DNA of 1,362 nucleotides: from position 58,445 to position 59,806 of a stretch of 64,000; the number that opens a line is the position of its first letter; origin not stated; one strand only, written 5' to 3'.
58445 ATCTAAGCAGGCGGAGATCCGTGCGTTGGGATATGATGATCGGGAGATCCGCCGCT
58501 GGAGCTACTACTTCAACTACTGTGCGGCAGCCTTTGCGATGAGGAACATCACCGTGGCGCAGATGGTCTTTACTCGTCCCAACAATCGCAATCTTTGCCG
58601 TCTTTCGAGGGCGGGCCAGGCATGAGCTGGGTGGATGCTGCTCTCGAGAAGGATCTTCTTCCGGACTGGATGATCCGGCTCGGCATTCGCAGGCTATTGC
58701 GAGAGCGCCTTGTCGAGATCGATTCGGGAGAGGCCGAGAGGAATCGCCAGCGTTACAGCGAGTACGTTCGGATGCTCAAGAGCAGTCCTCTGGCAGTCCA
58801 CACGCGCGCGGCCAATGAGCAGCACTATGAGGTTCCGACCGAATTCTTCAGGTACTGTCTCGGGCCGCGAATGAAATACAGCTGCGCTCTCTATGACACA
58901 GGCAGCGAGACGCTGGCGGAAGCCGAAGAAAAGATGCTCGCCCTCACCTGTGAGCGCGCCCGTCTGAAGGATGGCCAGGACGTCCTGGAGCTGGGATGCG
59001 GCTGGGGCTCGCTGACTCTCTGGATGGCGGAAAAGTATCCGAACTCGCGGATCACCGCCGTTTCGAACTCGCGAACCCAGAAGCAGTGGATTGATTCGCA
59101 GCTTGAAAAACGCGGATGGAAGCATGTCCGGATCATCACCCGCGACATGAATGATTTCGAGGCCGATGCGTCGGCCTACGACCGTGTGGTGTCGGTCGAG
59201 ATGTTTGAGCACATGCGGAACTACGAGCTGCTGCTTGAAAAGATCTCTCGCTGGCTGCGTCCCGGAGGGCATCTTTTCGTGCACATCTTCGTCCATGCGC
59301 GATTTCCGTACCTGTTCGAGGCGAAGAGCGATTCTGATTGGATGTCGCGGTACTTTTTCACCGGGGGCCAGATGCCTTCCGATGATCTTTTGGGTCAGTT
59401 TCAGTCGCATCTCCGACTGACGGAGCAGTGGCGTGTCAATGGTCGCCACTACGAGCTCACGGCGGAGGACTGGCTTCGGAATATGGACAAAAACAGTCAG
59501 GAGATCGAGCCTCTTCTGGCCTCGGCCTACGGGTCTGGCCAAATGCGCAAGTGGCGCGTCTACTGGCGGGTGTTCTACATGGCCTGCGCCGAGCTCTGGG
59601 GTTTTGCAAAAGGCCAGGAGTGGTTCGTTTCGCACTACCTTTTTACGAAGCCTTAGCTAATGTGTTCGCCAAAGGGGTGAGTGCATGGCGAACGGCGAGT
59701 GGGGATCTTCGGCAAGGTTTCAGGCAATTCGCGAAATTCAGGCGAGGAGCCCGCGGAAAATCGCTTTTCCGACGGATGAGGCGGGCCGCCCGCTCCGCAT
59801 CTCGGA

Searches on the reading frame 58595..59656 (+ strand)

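Call 38: search_protein_families(library=pfam, proteins=[window:58595-59656:+], max_evalue=0.001)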
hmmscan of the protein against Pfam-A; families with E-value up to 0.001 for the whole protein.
window:58595-59656:+ (353 aa): 11 families
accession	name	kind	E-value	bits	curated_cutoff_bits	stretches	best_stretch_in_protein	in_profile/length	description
PF02353.26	CMAS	-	1.5e-45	156.1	27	1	72-324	8-256/273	Mycolic acid cyclopropane synthetase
PF13649.12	Methyltransf_25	-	5.5e-17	62.7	27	1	130-225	1-97/97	Methyltransferase domain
PF13489.12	Methyltransf_23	-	2.3e-15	57.1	27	1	122-248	18-124/164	Methyltransferase domain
PF08241.18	Methyltransf_11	-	2.4e-15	57.4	21.2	1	131-229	1-95/95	Methyltransferase domain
PF08242.18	Methyltransf_12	-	1.5e-12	48.5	30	1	131-227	1-98/98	Methyltransferase domain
PF13847.12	Methyltransf_31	-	2.7e-12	47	27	1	125-246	2-127/145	Methyltransferase domain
PF05175.20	MTS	-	1.8e-08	34.6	23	1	101-229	17-138/170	Methyltransferase small domain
PF01135.25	PCMT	-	7.7e-05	23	20.3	1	111-199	58-147/210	Protein-L-isoaspartate(D-aspartate) O-methyltransferase (PCMT)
PF01209.24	Ubie_methyltran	-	0.00019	21.3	20.1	1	119-241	40-163/233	ubiE/COQ5 methyltransferase family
PF05401.17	NodS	-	0.00041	20.7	24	1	123-225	40-140/201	Nodulation protein S (NodS)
PF02390.23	Methyltransf_4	-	0.00095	19.1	24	0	129-185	4-60/173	Putative methyltransferase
